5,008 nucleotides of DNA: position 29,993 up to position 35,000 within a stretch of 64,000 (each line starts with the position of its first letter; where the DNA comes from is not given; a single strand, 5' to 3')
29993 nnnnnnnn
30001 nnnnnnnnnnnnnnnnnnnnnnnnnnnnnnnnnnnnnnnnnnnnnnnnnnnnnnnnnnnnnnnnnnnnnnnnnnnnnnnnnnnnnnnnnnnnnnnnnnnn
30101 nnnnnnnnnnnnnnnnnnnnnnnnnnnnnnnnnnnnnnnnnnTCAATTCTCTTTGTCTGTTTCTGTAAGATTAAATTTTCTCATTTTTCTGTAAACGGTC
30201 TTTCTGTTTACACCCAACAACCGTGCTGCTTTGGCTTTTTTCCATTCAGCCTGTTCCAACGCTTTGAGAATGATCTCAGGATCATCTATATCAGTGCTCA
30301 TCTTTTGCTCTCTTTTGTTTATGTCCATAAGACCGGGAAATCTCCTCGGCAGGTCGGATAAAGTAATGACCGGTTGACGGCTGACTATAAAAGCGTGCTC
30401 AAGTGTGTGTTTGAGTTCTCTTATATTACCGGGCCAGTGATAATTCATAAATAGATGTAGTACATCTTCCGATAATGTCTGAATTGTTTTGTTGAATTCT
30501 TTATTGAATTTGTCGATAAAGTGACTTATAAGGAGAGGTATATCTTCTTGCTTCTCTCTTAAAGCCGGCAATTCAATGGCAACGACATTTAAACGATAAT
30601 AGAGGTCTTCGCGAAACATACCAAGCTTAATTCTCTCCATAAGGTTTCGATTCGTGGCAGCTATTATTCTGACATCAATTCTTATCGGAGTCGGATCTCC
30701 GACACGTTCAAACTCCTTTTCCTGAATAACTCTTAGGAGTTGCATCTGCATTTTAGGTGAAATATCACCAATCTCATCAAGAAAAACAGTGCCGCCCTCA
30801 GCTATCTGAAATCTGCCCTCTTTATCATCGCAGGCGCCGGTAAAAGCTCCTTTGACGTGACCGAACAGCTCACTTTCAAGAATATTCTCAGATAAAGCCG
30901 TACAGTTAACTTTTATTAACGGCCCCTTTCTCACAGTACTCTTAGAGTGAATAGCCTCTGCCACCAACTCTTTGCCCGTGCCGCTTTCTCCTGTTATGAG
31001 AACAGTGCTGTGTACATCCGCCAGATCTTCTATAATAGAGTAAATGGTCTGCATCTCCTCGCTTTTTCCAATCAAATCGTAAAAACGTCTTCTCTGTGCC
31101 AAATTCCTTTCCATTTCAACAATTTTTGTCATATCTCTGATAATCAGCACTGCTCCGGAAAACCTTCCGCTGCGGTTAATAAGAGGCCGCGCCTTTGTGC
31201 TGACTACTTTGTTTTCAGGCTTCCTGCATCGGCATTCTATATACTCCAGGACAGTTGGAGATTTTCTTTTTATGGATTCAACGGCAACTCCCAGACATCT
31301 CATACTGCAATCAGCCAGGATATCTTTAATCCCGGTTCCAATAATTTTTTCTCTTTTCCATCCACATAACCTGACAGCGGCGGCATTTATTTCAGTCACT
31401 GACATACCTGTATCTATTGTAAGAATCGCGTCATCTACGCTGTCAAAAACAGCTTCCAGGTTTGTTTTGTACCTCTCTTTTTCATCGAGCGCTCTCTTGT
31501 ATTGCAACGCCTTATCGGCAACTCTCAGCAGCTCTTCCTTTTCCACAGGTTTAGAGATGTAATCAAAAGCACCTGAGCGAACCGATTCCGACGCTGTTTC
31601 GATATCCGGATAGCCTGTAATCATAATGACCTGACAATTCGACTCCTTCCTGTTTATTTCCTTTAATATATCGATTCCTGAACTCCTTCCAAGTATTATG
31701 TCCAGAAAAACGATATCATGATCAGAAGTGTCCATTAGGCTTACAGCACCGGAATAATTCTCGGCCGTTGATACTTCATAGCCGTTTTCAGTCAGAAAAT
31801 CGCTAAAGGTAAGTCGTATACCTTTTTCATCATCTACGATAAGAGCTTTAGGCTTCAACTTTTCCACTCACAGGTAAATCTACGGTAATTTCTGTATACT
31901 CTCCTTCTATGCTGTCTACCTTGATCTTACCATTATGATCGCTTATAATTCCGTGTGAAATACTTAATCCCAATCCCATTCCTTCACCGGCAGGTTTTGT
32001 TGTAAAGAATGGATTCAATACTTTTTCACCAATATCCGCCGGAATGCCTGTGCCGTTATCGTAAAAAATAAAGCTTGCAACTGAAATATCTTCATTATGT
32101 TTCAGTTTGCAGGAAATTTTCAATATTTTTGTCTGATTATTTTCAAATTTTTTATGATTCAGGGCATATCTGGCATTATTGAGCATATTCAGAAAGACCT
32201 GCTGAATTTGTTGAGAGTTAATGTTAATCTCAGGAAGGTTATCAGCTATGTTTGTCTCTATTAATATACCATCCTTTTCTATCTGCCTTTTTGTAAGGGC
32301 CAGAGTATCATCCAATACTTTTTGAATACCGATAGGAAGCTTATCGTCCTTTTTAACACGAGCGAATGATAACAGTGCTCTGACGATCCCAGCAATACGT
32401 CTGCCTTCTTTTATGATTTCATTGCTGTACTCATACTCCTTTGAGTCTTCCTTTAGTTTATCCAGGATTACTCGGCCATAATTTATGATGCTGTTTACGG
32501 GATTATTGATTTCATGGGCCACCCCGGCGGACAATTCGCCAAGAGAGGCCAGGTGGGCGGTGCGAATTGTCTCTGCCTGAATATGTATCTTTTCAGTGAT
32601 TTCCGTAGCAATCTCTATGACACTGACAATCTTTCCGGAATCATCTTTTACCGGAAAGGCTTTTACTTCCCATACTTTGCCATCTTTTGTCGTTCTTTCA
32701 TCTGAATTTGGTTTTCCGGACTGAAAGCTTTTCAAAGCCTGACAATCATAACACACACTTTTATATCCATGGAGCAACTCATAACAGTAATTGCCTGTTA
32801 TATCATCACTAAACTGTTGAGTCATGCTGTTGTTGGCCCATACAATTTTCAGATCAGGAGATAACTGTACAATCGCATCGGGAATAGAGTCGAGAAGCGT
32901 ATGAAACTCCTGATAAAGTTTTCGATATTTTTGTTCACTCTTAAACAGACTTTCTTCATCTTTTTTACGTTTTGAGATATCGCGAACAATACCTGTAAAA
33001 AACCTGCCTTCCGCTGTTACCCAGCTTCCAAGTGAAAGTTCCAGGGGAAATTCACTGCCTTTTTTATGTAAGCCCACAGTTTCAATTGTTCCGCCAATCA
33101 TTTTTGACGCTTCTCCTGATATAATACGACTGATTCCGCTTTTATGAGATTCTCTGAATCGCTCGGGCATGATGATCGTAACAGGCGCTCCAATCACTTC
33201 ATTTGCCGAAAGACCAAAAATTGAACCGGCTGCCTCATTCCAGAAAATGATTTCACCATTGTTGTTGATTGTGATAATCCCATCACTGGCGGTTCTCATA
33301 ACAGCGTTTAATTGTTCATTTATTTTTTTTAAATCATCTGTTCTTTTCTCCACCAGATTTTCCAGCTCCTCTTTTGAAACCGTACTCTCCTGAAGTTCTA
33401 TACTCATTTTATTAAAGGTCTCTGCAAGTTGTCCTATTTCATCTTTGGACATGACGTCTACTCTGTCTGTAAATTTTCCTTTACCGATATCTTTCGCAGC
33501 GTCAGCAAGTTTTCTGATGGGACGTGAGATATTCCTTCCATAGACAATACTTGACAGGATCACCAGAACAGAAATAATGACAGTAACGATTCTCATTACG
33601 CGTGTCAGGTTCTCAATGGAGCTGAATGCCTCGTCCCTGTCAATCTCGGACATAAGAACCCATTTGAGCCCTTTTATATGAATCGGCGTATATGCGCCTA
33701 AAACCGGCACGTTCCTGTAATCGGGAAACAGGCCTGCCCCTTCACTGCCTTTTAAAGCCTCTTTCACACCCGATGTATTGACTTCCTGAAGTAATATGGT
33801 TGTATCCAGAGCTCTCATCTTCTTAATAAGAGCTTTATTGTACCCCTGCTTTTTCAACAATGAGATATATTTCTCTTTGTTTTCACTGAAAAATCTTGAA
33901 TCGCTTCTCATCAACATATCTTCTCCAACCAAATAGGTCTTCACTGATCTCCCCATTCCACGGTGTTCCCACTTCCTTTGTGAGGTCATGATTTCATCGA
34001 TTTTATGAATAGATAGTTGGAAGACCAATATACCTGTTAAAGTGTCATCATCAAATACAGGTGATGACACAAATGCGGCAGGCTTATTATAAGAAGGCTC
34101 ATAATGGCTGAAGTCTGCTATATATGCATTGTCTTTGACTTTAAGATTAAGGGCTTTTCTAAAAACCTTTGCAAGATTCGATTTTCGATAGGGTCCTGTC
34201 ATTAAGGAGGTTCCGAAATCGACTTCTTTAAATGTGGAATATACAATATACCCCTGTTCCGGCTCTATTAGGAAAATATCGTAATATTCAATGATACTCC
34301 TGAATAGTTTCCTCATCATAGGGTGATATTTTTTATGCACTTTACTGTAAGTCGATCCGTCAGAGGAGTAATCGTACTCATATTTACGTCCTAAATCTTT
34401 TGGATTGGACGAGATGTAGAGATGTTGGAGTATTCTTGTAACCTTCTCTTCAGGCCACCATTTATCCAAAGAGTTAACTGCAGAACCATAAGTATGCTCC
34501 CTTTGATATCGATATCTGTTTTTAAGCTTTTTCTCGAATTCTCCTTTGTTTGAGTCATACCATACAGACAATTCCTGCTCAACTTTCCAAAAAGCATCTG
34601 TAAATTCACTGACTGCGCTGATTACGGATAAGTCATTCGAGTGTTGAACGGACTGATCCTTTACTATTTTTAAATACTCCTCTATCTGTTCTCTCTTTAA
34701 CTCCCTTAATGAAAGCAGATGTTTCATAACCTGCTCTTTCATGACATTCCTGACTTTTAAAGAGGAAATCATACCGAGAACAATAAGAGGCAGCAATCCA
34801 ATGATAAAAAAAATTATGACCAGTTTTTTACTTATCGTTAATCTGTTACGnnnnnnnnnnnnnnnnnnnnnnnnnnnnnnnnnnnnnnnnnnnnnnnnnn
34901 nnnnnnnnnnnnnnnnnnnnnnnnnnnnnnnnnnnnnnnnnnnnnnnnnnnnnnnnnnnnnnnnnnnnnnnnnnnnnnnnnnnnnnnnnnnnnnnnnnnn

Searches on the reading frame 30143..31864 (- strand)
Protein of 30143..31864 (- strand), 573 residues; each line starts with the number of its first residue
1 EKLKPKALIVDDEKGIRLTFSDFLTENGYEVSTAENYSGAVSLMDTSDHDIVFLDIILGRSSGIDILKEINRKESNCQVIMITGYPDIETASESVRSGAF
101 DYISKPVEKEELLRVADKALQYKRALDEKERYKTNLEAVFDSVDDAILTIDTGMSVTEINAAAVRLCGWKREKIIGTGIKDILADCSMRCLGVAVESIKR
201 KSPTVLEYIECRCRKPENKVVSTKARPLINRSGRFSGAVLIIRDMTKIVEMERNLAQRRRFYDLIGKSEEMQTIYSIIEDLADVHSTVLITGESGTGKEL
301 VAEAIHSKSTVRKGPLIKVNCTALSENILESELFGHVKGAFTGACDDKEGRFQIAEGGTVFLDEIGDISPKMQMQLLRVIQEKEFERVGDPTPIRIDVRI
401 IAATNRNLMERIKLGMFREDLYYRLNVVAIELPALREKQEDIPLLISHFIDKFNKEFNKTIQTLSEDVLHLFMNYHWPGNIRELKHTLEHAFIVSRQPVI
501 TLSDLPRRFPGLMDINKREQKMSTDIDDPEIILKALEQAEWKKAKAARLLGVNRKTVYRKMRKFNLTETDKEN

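Call 44: search_protein_families(library=ncbifam, proteins=[window:30143-31864:-])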
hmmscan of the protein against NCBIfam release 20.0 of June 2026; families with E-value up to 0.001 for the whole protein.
window:30143-31864:- (573 aa): 123 families (the best 25 are shown)
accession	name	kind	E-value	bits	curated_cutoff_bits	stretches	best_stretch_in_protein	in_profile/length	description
NF008469.0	PRK11361.1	equivalog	3.4e-126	421.6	714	2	242-568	122-458/461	acetoacetate metabolism transcriptional regulator AtoC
TIGR01818.1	ntrC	equivalog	1.8e-116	389.7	558.6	2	250-509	122-381/463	nitrogen regulation protein NR(I)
NF041552.1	TF_PrdR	equivalog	1.8e-114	383.1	795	1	76-565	77-577/577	sigma-54 dependent transcriptional regulator PrdR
TIGR01817.1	nifA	equivalog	3.2e-114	382.6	528.85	2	260-505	194-438/534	nif-specific transcriptional activator NifA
NF007689.0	PRK10365.1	equivalog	7e-113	377.7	760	2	246-561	124-439/441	sigma-54-dependent response regulator transcription factor ZraR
TIGR02915.1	PEP_resp_reg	equivalog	2.2e-104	349.8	502.6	2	252-566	126-444/445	PEP-CTERM-box response regulator transcription factor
NF041946.1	LuxO_transreg_Vib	equivalog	1.5e-99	333.9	800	2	243-522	113-393/463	quorum-sensing sigma-54 dependent transcriptional regulator LuxO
NF003451.0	PRK05022.1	equivalog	5.1e-95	319.1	476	1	256-567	184-511/512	nitric oxide reductase transcriptional regulator NorR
NF011695.0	PRK15115.1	equivalog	6.4e-95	318.5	763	2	262-570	135-442/445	two-component system response regulator GlrR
NF008176.1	PRK10923.1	equivalog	3.9e-94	315.9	620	2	252-510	128-386/469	nitrogen regulation protein NR(I)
NF051870.1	NAssimRespRegNtrX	equivalog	4.1e-94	316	600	2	257-512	134-388/452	nitrogen assimilation response regulator NtrX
NF038308.1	RNA_repair_RtcR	equivalog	9.8e-94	315.1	650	1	249-563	167-515/530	RNA repair transcriptional activator RtcR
NF050807.1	TransRegFlbDCaul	equivalog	2.8e-86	290.2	750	1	263-505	119-361/454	sigma-54-dependent transcriptional regulator FlbD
NF008085.0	PRK10820.1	equivalog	2.1e-83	280.7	576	1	129-571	75-517/520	transcriptional regulator TyrR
NF041906.1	V4R_TF_MobR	exception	1.1e-82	278.3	999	1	261-563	231-543/544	phenol degradation transcriptional regulator MobR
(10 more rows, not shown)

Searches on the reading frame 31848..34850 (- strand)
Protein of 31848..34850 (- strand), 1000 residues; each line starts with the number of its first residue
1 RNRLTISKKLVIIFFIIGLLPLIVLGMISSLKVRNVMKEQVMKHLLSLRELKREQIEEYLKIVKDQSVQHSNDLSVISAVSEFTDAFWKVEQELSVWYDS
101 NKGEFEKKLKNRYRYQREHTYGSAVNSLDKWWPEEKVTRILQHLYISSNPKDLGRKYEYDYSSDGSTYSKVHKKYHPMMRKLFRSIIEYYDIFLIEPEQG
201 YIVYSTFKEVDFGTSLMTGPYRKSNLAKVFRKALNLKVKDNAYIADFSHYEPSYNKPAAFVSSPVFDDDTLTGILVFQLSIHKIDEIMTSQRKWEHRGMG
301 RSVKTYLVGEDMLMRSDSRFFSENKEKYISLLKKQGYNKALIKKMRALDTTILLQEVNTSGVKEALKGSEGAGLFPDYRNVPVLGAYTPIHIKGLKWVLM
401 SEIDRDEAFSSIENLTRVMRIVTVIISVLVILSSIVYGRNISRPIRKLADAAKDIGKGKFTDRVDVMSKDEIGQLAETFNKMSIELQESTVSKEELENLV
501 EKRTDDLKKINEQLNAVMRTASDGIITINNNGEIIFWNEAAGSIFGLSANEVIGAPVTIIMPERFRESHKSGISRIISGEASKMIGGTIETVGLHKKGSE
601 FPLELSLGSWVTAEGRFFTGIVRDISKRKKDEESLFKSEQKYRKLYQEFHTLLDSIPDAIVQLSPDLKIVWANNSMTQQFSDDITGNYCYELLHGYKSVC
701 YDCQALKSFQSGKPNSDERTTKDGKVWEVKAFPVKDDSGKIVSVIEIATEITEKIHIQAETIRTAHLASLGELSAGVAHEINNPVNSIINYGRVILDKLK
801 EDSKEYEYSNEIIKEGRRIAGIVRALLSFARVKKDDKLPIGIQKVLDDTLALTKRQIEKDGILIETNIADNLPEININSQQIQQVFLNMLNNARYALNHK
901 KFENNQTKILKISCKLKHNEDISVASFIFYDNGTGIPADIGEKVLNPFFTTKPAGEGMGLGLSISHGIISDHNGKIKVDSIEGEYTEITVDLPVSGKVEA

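Call 44: search_protein_families(library=ncbifam, proteins=[window:31848-34850:-])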
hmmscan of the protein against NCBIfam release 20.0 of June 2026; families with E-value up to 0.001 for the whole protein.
window:31848-34850:- (1000 aa): 83 families (the best 25 are shown)
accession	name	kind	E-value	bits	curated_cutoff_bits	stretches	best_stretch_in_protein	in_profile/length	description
NF008468.0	PRK11360.1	equivalog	2.4e-68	231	646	2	650-996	271-610/616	two-component system sensor histidine kinase AtoS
NF047466.1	hybrid_RR_LvrB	exception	7.4e-48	163.6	500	1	753-994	135-376/377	hybrid histidine kinase/response regulator LvrB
NF041777.1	sens_FixL_Rhizob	equivalog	1.4e-46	159.2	850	2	756-994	248-481/485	sensor protein FixL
NF033092.0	HK_WalK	equivalog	3.8e-45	154.6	725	2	382-561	140-307/594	cell wall metabolism sensor histidine kinase WalK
NF052573.1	HisKinEspAMyxo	equivalog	2.6e-44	151.4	1400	1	505-995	123-612/755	serine histidine kinase EspA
NF052574.1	HisKinEspCMyxo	equivalog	2.4e-41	141.8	1200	1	720-995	365-638/785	serine histidine kinase EspC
NF046044.1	PnpS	equivalog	1.4e-40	139.5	400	2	632-993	40-390/390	two-component system histidine kinase PnpS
NF007688.0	PRK10364.1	equivalog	6.9e-40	137.2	479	1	756-996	226-453/460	two-component system sensor histidine kinase ZraS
NF010076.0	PRK13557.1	subfamily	1.1e-37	129.6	631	1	731-998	124-398/540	histidine kinase famiy protein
NF047497.1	HK_LIC_12097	equivalog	3.9e-37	127.8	500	1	644-994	8-366/367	LIC_12097 family sensor histidine kinase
NF010411.0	PRK13837.1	equivalog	5.4e-37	127.2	647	1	741-999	421-680/828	two-component system VirA-like sensor kinase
NF046020.1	HisKinCckABruc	equivalog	5.2e-36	123.8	1000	1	522-993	229-706/868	cell cycle histidine kinase CckA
NF038348.1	T2SS_HK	subfamily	1.6e-35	122.6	450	2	810-994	402-573/574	histidine kinase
NF045911.1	TCSHisKinNblS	equivalog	2.4e-33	115.4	1000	2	402-581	165-335/621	two-component system sensor histidine kinase NblS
NF046026.1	HisKinCckACaul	equivalog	3e-33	114.8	1000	1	750-998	282-536/678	cell cycle histidine kinase CckA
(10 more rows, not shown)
